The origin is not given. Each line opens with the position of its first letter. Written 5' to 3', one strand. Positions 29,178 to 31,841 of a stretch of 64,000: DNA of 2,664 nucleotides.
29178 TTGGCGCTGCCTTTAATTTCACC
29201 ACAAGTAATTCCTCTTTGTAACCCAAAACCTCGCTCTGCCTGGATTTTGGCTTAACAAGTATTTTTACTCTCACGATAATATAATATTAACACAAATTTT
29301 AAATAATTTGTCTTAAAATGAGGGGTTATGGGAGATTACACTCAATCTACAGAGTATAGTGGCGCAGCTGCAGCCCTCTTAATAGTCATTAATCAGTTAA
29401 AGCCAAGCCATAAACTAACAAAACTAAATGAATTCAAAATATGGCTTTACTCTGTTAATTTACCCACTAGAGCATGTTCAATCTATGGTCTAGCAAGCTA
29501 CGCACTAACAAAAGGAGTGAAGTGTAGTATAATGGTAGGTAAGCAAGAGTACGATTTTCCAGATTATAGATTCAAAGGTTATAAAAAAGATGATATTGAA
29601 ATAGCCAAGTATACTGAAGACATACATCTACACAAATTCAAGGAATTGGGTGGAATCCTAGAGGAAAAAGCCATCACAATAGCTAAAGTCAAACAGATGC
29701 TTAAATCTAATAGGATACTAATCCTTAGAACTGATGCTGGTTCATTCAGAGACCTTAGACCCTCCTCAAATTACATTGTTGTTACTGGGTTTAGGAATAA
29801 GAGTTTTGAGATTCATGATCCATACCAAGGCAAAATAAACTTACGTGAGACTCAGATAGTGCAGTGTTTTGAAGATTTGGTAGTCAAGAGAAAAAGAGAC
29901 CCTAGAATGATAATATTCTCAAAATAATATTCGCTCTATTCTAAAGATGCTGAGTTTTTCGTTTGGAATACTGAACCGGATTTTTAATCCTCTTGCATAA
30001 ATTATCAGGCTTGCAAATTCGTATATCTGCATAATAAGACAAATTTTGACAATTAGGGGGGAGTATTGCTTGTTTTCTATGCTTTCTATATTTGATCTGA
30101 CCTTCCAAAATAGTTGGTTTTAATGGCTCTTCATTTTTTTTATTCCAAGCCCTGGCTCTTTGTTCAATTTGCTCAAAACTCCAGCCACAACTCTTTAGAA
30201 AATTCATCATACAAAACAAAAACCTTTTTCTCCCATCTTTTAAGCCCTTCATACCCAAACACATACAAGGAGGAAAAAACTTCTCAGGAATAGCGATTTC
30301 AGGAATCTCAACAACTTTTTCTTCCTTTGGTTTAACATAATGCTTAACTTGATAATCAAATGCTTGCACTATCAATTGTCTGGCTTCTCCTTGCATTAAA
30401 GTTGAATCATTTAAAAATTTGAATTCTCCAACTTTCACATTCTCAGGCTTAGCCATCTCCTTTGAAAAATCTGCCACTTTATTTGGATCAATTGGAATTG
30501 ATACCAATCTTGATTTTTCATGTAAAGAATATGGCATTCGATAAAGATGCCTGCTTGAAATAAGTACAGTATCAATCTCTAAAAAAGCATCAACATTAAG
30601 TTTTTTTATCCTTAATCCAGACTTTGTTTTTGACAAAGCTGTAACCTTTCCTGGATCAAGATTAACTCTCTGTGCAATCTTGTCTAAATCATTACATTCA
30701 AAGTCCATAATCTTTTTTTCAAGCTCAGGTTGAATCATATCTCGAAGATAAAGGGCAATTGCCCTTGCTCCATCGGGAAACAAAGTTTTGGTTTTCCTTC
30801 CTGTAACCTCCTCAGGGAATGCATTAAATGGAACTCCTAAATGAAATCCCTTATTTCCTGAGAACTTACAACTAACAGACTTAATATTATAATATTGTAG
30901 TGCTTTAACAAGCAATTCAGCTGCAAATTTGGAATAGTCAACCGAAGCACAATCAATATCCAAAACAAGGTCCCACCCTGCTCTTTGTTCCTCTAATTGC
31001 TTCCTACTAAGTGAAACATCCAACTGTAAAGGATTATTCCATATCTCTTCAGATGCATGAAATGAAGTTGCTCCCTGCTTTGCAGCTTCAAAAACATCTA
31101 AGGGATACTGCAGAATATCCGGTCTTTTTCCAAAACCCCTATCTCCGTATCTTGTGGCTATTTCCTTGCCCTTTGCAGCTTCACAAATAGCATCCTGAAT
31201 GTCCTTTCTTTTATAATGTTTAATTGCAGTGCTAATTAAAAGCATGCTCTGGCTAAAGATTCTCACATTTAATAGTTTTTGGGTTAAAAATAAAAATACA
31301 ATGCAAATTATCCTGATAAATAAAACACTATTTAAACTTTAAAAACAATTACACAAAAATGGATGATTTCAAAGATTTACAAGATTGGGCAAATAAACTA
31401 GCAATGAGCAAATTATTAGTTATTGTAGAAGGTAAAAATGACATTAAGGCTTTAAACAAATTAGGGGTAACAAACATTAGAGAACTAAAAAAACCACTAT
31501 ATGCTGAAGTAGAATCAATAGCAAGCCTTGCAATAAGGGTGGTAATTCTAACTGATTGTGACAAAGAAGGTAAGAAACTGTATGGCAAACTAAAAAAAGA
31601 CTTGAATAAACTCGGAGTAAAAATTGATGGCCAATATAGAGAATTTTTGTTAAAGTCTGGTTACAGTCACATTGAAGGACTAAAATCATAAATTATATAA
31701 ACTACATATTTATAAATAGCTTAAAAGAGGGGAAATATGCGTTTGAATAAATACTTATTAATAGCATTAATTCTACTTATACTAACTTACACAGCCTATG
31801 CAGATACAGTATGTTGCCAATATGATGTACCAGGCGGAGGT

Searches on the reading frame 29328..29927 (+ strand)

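Call 32: search_protein_families(library=pfam, proteins=[window:29328-29927:+], max_evalue=0.001)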
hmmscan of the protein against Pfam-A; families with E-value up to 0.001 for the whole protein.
window:29328-29927:+ (199 aa): 2 families
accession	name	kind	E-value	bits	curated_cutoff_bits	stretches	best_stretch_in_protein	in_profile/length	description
PF11814.14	DUF3335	-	1.4e-13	51.2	25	1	4-194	4-191/206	Peptidase_C39 like family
PF03412.21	Peptidase_C39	-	3e-05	24.3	22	0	149-187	89-127/133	Peptidase C39 family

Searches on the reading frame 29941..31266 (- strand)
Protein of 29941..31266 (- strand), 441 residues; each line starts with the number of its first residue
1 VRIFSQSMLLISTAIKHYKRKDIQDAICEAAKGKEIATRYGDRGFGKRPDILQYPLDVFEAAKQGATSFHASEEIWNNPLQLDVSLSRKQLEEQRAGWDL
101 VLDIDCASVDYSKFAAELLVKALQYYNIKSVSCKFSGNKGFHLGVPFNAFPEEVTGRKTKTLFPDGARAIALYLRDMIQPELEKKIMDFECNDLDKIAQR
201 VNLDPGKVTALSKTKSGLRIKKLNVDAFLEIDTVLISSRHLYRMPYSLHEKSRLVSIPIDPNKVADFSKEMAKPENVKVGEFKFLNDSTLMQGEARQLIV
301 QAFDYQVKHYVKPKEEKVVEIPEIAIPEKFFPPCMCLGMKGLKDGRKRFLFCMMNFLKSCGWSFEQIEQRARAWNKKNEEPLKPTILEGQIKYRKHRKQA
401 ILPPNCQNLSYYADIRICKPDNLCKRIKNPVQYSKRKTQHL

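Call 53: search_protein_families(library=pfam, proteins=[window:29941-31266:-], max_evalue=0.001)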
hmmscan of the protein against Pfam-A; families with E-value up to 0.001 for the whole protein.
window:29941-31266:- (441 aa): 3 families
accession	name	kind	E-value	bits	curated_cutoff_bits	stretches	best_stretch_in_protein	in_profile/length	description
PF01896.25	DNA_primase_S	-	3.3e-07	31.3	26.8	1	111-260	23-162/163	DNA primase small subunit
PF04104.19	DNA_primase_lrg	-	0.00029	20.7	22.4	1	314-428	90-218/266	Eukaryotic and archaeal DNA primase, large subunit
PF21686.3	LigD_Prim-Pol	-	0.00073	19.6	27.4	0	90-152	95-159/254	LigD, primase-polymerase domain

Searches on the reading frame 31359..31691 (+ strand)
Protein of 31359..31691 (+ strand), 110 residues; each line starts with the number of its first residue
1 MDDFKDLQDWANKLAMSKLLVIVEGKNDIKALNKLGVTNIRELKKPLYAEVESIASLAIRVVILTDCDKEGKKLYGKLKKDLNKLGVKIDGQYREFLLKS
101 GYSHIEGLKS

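Call 53: search_protein_families(library=pfam, proteins=[window:31359-31691:+], max_evalue=0.001)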
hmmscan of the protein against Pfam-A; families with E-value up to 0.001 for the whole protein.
window:31359-31691:+ (110 aa): 2 families
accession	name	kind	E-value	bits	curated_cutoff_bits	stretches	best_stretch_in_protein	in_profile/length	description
PF01751.28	Toprim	-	8.8e-07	29.5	23.1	1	20-83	2-81/96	Toprim domain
PF13662.12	Toprim_4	-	2.6e-05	24.8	25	1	19-89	2-81/85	Toprim domain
